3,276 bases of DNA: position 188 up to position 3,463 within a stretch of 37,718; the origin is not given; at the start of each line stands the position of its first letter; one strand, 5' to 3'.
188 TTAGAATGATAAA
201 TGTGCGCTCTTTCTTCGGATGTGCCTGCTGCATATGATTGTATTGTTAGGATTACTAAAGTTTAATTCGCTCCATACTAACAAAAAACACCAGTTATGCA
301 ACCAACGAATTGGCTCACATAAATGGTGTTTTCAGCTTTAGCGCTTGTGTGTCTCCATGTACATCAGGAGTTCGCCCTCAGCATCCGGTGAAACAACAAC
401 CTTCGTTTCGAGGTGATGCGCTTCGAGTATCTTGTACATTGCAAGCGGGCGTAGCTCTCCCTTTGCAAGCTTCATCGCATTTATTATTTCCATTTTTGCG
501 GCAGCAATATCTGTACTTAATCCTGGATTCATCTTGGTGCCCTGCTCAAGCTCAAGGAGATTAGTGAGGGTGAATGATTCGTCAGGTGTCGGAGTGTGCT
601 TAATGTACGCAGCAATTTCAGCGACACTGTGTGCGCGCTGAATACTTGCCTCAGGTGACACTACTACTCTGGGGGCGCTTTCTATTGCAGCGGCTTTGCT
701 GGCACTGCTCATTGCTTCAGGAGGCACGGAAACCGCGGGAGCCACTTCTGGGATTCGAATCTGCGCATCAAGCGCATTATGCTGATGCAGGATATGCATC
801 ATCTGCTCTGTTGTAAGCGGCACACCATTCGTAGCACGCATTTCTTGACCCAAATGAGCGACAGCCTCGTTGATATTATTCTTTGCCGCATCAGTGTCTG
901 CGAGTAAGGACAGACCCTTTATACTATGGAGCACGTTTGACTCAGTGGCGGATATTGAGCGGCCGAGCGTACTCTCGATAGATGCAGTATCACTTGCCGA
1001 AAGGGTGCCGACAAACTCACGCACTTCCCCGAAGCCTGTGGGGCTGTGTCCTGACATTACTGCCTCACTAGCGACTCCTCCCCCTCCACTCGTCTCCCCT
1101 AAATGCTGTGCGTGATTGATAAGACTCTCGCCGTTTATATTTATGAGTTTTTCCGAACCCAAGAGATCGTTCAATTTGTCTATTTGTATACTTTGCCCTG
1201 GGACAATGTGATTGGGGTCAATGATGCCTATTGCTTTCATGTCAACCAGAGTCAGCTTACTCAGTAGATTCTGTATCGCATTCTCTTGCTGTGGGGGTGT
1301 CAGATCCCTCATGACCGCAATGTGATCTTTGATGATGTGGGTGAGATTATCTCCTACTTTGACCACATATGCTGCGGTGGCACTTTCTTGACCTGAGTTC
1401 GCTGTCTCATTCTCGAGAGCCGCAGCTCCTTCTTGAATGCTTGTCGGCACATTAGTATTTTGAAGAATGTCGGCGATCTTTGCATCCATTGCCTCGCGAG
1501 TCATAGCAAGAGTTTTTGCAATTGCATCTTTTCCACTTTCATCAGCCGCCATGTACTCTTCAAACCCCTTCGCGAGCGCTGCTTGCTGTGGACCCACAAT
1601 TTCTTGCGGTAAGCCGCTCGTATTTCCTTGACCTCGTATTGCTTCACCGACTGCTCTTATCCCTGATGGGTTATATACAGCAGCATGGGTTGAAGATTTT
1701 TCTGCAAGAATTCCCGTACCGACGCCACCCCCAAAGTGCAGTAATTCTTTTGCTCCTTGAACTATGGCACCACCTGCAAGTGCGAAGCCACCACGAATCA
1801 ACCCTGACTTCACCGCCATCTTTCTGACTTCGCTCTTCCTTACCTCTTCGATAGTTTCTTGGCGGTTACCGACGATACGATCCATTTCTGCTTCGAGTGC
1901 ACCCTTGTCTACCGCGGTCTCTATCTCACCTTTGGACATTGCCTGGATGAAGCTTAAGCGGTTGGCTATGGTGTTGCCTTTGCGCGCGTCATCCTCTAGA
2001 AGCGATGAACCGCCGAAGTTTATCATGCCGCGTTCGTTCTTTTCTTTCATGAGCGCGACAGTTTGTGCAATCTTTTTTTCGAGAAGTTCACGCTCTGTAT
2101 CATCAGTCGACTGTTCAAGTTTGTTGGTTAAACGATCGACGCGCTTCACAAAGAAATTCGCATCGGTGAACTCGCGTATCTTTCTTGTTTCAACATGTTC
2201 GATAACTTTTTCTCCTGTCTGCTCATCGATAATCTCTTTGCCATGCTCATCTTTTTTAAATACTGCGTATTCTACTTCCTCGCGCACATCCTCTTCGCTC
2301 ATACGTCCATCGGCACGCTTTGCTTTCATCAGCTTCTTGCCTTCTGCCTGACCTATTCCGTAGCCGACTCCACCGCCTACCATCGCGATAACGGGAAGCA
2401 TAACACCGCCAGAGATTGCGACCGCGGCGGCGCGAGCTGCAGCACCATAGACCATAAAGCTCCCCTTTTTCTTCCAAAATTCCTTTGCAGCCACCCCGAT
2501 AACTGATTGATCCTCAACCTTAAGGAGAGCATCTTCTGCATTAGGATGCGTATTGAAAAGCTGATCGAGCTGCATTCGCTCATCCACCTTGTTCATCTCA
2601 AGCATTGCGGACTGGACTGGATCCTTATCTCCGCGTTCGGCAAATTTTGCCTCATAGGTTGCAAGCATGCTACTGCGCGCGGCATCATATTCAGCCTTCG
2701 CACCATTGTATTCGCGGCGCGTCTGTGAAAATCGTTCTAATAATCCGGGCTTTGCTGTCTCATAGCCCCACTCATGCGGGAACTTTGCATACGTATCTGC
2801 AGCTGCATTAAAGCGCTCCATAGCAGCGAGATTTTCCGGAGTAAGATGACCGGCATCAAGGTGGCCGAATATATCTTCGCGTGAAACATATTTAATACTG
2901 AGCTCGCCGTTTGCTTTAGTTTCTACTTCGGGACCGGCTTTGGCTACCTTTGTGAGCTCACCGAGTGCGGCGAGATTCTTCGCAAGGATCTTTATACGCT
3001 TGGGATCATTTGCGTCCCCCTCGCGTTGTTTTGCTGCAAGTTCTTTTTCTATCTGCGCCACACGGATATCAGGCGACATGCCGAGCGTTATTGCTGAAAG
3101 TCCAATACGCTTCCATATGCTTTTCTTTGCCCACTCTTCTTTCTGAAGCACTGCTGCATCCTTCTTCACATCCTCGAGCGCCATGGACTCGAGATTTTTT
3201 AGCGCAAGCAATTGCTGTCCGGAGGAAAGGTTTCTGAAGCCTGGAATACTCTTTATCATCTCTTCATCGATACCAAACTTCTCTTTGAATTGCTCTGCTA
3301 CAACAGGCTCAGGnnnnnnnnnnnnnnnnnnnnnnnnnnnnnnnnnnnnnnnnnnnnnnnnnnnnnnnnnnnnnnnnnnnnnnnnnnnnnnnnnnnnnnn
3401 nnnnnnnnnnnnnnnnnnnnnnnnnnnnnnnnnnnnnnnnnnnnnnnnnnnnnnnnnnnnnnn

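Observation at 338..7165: Giant protein with an unusual mosaic architecture and a predicted inside-to-outside topology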

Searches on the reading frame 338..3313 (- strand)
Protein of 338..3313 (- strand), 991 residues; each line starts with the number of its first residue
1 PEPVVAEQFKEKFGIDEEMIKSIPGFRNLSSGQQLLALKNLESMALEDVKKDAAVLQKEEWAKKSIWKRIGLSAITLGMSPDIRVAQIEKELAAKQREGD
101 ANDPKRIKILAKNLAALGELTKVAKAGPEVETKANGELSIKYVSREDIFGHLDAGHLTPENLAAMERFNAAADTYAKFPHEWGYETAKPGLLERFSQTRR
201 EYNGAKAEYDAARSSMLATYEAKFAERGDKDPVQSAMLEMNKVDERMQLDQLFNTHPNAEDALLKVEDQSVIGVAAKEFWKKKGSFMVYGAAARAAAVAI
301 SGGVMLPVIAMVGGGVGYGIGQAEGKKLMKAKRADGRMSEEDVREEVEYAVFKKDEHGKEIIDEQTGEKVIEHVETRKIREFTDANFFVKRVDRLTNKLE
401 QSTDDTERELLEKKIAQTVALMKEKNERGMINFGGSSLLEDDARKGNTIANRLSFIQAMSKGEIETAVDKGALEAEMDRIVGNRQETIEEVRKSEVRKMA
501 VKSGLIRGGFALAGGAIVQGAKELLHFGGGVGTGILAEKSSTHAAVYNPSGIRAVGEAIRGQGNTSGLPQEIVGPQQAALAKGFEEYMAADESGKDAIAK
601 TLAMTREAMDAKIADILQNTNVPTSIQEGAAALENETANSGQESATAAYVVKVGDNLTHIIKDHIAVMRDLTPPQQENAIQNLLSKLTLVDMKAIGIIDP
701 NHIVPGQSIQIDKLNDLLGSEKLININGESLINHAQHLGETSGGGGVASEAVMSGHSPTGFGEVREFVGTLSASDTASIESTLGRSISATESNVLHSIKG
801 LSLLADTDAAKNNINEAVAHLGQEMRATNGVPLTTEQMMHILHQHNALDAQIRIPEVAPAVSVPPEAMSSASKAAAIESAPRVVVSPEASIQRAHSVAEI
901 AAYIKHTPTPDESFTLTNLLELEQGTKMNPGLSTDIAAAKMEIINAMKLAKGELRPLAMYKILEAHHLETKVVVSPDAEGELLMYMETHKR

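Call 68: predict_structure(alignment_id=A5)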
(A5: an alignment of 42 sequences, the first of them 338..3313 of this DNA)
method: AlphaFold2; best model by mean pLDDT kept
length: 991 residues; sequences in the alignment: 42
mean_pLDDT: 79.2   pTM: 0.54
mean pLDDT of the five models: 79.2, 77.9, 75.3, 74.2, 73.5
residues with pLDDT >= 90: 426; 70-90: 348; 50-70: 89; < 50: 128
segments of 3 or more residues with pLDDT < 50: 294-305, 529-547, 564-573, 623-646, 742-771, 855-884
pLDDT, mean of each block of 10 residues (from residue 1): 93 96 97 95 92 90 86 76 91 91 93 94 92 92 91 80 96 93 70 74 95 96 94 92 91 83 89 84 64 50 54 79 84 62 70 92 86 84 88 96 94 94 89 66 70 91 83 85 81 88 82 74 61 32 42 80 48 65 91 90 92 85 37 31 57 93 95 93 93 95 93 92 73 84 35 28 34 70 79 77 73 85 86 85 72 46 31 31 59 90 93 95 81 93 95 93 96 89 88 57
secondary structure, 60 per line:
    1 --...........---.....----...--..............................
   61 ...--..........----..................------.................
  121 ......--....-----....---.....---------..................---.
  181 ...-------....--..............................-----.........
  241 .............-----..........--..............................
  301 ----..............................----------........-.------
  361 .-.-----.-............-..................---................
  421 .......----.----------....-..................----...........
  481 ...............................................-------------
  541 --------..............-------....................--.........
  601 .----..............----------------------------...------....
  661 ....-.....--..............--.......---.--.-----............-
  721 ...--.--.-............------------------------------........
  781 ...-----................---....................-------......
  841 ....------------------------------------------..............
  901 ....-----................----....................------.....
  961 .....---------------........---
elements in order (helices of 4 or more, strands of 3 or more residues): H3-13 H17-21 H31-63 H66-75 H80-97 H104-126 E129-132 E138-141 H145-149 H159-176 H180-183 H191-194 H197-226 H232-253 H259-268 H271-300 H305-334 E345-352 E371-379 H385-401 H405-427 H443-446 H448-465 H470-527 H549-562 H570-589 H592-601 H606-619 E648-650 H657-664 H666-670 H673-686 H689-695 E708-710 H711-719 H731-742 H773-783 H789-804 H808-827 H835-844 H887-904 H910-925 H930-949 H956-965 H981-988
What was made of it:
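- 1676..3313 (-): Module B, aa 1285-1830: family-defining core (helical bundle, membrane hairpin, conserved cytoplasmic domain, third hydrophobic helix). AlphaFold pLDDT above 90 over most of aa 1285-1555 (call 68).
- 2348..2461 (-): Gly/Ala-rich hydrophobic hairpin, aa 1569-1606, with nearly invariant G1574 and R1578 and a GxxxGxxxG run (G1598, G1602, G1606). Modelled as helix-turn-helix with the turn at aa 1585-1588 (call 68).
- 1175..1372 (-): Module C, aa 1932-1997: divergent LysM domain with two helical insertions; predicted to lie outside the membrane. Model shows beta-alpha...alpha-beta at pLDDT ~93 (call 68).
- On LysM domain (PF01476): The model shows strand-helices-strand at pLDDT ~93 (call 68).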

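Call 73: fold_search(model_id=the predicted structure, library=pdb)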
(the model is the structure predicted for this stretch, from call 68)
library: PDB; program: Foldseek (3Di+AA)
matches with E <= 10: 184; with E <= 0.001: 0
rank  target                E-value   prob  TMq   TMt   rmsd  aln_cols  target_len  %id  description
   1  5i6r                  9.4e-02  0.16  0.06  0.12  48.1       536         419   10  Crystal Structure of srGAP2 F-BARx WT Form-1 (released 2017-08-30)
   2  5i7d_A                3.1e-01  0.14  0.08  0.13  45.9       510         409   11  Crystal Structure of srGAP2 F-BARx WT Form-2 (released 2017-08-30)
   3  3abh_A                3.6e-01  0.18  0.06  0.15  28.2       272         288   12  Crystal structure of the EFC/F-BAR domain of human PACSIN2/Syndapin II (2.0 A) (released 2010-04-14)
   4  3i2w_A                6.9e-01  0.23  0.07  0.19  25.8       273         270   14  Crystal structure of EFC/F-BAR domain of Drosophila Syndapin/PACSIN (released 2010-03-02)
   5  3q84_H                7.2e-01  0.14  0.05  0.15  27.6       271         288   11  Crystal structure of human PACSIN 1 F-BAR domain (released 2012-02-22)
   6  2x3v_B                7.2e-01  0.12  0.05  0.15  29.4       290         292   12  Structure of The F-BAR Domain of Mouse Syndapin I (released 2010-04-07)
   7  4bne_A                7.5e-01  0.14  0.06  0.15  29.0       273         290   10  Pacsin2 Interacts with Membranes and Actin-Filaments (released 2014-05-14)
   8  3q0k_C                7.8e-01  0.13  0.05  0.15  27.4       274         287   11  Crystal structure of Human PACSIN 2 F-BAR (released 2012-02-15)
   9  4bne_B                8.4e-01  0.13  0.06  0.15  28.9       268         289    9  Pacsin2 Interacts with Membranes and Actin-Filaments (released 2014-05-14)
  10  9eai_A                8.4e-01  0.06  0.05  0.10  30.8       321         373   12  Structure of nanobody AT206 in complex with the losartan-bound angiotensin II type I receptor (AT1R) (released 2025-03-05)
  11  9fqr_G2               8.8e-01  0.03  0.05  0.02  62.6       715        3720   10  96-nm repeat of axonemal doublet microtubules from bovine sperm (released 2025-03-26)
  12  3q84_B                9.1e-01  0.13  0.07  0.17  30.4       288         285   10  Crystal structure of human PACSIN 1 F-BAR domain (released 2012-02-22)
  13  3hai_C                9.1e-01  0.09  0.07  0.15  32.1       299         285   12  Crystal structure of human PACSIN1 F-BAR domain (P21 lattice) (released 2009-06-16)
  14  3q84_M                9.9e-01  0.21  0.08  0.20  26.4       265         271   12  Crystal structure of human PACSIN 1 F-BAR domain (released 2012-02-22)
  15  3q0k_B                1.0e+00  0.11  0.05  0.15  28.1       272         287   12  Crystal structure of Human PACSIN 2 F-BAR (released 2012-02-15)
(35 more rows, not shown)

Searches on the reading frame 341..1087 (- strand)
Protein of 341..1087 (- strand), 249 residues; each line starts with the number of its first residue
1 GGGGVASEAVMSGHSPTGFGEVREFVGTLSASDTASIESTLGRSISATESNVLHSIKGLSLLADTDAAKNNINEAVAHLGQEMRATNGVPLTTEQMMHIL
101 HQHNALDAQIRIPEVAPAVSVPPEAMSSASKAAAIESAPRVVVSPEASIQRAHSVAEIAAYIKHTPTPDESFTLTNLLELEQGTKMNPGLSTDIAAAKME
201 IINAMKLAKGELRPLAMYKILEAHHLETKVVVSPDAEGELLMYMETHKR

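Call 20: search_protein_families(library=pfam, proteins=[window:341-1087:-], max_evalue=10)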
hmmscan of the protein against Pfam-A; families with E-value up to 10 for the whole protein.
seq(249 aa): 1 family
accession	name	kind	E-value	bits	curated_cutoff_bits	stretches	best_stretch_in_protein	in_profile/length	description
PF04054.21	Not1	-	0.086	12.2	22.7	1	129-207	156-233/372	CCR4-Not complex component, Not1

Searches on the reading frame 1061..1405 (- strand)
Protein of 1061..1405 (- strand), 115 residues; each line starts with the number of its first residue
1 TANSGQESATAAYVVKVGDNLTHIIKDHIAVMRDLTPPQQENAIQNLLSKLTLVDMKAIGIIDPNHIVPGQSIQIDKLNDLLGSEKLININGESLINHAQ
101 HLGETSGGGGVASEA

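Call 76: search_protein_families(library=pfam, alignment_id=A8, max_evalue=1)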
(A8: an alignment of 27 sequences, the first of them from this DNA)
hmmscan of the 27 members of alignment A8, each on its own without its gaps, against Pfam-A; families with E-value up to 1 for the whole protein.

A. member 1, seq(115 aa): 1 family
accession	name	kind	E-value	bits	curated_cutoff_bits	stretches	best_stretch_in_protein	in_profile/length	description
PF01476.26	LysM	-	0.068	13.6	20.9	0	60-75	28-42/43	LysM domain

B. families by the number of members that match (of 27 scanned): 24 families
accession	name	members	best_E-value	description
PF01476.26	LysM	16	0.0017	LysM domain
PF14842.11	FliG_N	2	0.013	FliG N-terminal domain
PF19775.4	DUF6261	2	0.17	Family of unknown function (DUF6261)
PF20748.2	RecJ_C_Deinoc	1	0.0019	RecJ C-terminal domain, Deinococci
PF07647.24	SAM_2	1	0.01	SAM domain (Sterile alpha motif)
PF05823.17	Gp-FAR-1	1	0.014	Nematode fatty acid retinoid binding protein (Gp-FAR-1)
PF08557.15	Lipid_DES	1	0.021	Sphingolipid Delta4-desaturase (DES)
PF05166.18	YcgL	1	0.026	YcgL domain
PF00481.26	PP2C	1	0.039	Protein phosphatase 2C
PF01568.27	Molydop_binding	1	0.044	Molydopterin dinucleotide binding domain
PF07035.17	RMC1_C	1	0.052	Regulator of MON1-CCZ1 complex, C-terminal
PF02944.25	BESS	1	0.068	BESS motif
PF18337.7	Tudor_RapA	1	0.088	RapA N-terminal Tudor like domain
PF14168.11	YjzC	1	0.1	YjzC-like protein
PF18556.6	TetR_C_35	1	0.12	Bacterial Tetracyclin repressor, C-terminal domain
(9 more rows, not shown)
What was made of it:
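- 1175..1372 (-): Pfam LysM sub-threshold in 16 of 27 members (call 76).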

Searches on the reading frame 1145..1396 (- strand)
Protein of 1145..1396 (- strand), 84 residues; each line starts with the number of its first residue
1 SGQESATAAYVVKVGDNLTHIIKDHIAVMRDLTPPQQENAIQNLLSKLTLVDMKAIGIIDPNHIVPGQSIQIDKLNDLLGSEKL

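Call 20: search_protein_families(library=pfam, proteins=[window:1145-1396:-], max_evalue=10)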
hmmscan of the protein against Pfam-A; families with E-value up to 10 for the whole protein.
seq(84 aa): 1 family
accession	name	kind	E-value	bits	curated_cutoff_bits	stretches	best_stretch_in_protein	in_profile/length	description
PF01476.26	LysM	-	0.018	15.4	20.9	1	57-72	28-42/43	LysM domain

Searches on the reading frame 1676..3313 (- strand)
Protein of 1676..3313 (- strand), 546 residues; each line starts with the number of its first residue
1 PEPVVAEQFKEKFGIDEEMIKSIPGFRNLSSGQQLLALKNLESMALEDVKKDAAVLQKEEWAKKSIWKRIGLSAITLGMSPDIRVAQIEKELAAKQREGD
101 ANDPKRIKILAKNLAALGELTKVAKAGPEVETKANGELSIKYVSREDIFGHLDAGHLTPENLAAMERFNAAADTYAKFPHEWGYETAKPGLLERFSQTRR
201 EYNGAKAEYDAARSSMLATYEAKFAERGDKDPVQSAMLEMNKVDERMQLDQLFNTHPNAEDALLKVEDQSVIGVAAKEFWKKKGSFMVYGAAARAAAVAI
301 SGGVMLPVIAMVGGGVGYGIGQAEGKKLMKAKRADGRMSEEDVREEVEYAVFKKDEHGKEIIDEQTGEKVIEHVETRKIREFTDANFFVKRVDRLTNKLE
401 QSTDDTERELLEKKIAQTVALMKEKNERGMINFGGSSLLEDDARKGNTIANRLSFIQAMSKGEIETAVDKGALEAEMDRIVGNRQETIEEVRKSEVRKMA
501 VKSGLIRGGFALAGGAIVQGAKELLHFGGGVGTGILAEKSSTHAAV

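Call 35: find_homologous_proteins(query=A3, max_evalue=0.01)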
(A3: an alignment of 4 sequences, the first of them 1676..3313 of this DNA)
Query A3 (4 sequences) (546 aa, profile of the alignment): 2 proteins with E <= 0.01 among 8000 candidates.
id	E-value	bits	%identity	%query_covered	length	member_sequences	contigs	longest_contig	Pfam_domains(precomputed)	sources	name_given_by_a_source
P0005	4.7e-109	383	36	98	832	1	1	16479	-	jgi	jgi:hypothetical protein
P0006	1.3e-56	210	50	31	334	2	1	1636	-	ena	-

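Call 53: search_solved_structures(query=A3, max_evalue=10)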
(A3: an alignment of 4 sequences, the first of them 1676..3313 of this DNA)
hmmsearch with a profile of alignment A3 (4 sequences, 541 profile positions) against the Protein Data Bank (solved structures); distinct sequences matched with E-value up to 10: 0.

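Call 55: find_related_loci(query=A6, collection=genome_contigs, flank=10000)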
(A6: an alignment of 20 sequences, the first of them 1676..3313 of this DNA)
Query A6 (546 aa) in genome_contigs; peptide patterns used: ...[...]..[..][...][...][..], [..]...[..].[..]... (x = any residue, [..] = any of these).
77 stretches matched a pattern; 15 encode a relative of the query (tblastn E <= 1e-3); 15 distinct loci.
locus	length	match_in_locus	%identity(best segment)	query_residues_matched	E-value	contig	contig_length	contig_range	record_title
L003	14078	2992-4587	90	1-532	0e+0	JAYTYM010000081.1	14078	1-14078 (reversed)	MAG: bacterium isolate GFS_6115 GFS_6115_80, whole genome shotgun sequence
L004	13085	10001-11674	69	2-528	0e+0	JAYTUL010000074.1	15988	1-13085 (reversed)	MAG: bacterium isolate GFS_5529 GFS_5529_73, whole genome shotgun sequence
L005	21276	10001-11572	53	5-528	1e-165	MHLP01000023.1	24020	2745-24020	MAG: Candidatus Lloydbacteria bacterium RIFCSPLOWO2_01_FULL_50_20 rifcsplowo2_01_scaffold_3949, whole genome shotgun seq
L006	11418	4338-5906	52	5-519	3e-158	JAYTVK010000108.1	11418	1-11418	MAG: Candidatus Lloydbacteria bacterium isolate GFS_5687 GFS_5687_107, whole genome shotgun sequence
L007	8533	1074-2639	52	5-519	5e-154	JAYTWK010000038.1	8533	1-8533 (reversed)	MAG: bacterium isolate GFS_5796 GFS_5796_37, whole genome shotgun sequence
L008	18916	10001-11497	52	5-502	3e-151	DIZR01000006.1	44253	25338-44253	MAG TPA_asm: Patescibacteria group bacterium UBA6023 UBA6023_contig_2196, whole genome shotgun sequence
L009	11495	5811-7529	46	5-536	6e-145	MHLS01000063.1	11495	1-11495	MAG: Candidatus Lloydbacteria bacterium RIFCSPLOWO2_02_FULL_54_12 rifcsplowo2_02_scaffold_8952, whole genome shotgun seq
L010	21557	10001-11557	47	1-526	2e-135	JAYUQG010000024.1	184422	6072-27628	MAG: bacterium isolate GL114_DN_metabat_102 GL114_DN_metabat_102_23, whole genome shotgun sequence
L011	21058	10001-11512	44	4-523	8e-133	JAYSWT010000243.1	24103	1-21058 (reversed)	MAG: bacterium isolate GFS_12994 GFS_12994_242, whole genome shotgun sequence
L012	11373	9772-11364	44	3-519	1e-130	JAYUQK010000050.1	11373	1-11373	MAG: Candidatus Lloydbacteria bacterium isolate GL114_DN_metabinner_11 GL114_DN_metabinner_11_49, whole genome shotgun s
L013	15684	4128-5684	45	5-517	9e-128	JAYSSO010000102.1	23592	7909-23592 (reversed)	MAG: Candidatus Lloydbacteria bacterium isolate GFS_12220 GFS_12220_101, whole genome shotgun sequence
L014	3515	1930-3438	45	5-517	2e-131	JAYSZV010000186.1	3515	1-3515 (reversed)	MAG: Candidatus Lloydbacteria bacterium isolate GFS_13726 GFS_13726_185, whole genome shotgun sequence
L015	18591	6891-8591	42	5-534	2e-118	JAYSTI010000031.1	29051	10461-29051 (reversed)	MAG: Candidatus Lloydbacteria bacterium isolate GFS_12411 GFS_12411_30, whole genome shotgun sequence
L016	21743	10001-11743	31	5-544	5e-70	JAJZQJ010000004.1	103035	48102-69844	MAG: bacterium isolate SKS1.bin43 NODE_275_length_103035_cov_3.266354, whole genome shotgun sequence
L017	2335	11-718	49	277-519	2e-65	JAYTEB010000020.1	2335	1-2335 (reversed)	MAG: Candidatus Lloydbacteria bacterium isolate GFS_1902 GFS_1902_19, whole genome shotgun sequence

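Call 86: find_encoding_contigs(protein=P0005, flank=10000, max_places=3)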
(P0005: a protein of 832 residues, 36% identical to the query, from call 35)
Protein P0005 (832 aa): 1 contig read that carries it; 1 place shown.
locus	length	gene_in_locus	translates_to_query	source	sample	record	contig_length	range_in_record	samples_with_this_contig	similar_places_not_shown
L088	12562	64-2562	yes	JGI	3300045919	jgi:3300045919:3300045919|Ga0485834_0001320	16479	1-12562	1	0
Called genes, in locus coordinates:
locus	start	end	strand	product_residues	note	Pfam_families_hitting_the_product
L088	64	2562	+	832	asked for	-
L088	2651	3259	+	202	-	PF00334:NDK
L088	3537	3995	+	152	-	PF09997:DUF2238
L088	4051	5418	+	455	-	PF00753:Lactamase_B, PF23023:Anti-Pycsar_Apyc1, PF12706:Lactamase_B_2, PF16661:Lactamase_B_6, PF10996:Beta-Casp, PF07521:RMMBL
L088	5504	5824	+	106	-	PF04221:RelB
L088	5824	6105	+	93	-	PF15738:YafQ_toxin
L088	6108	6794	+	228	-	PF03167:UDG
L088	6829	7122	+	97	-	-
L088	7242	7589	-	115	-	PF00453:Ribosomal_L20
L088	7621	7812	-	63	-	PF01632:Ribosomal_L35p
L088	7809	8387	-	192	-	PF05198:IF3_N, PF00707:IF3_C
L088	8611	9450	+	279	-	PF00657:Lipase_GDSL (weak), PF13472:Lipase_GDSL_2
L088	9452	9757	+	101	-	PF26604:CBU_0592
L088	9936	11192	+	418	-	PF00092:VWA, PF13768:VWA_3 (weak), PF13519:VWA_2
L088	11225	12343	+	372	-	PF01098:FTSW_RODA_SPOVE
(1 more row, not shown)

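Call 119: find_related_loci(query=A6, collection=viral_contigs, flank=8000)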
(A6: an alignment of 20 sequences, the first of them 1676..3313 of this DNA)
Query A6 (546 aa) in viral_contigs; peptide patterns used: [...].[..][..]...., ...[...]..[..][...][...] (x = any residue, [..] = any of these).
64 stretches matched a pattern, but none encodes a relative of the query by tblastn (E <= 1e-3).

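Call 125: search_dna_similar(query=window:1676-3313:-, collection=plasmids, mode=protein, max_evalue=0.001, max_rows=5)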
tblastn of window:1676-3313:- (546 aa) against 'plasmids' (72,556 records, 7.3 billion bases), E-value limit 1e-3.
No match.
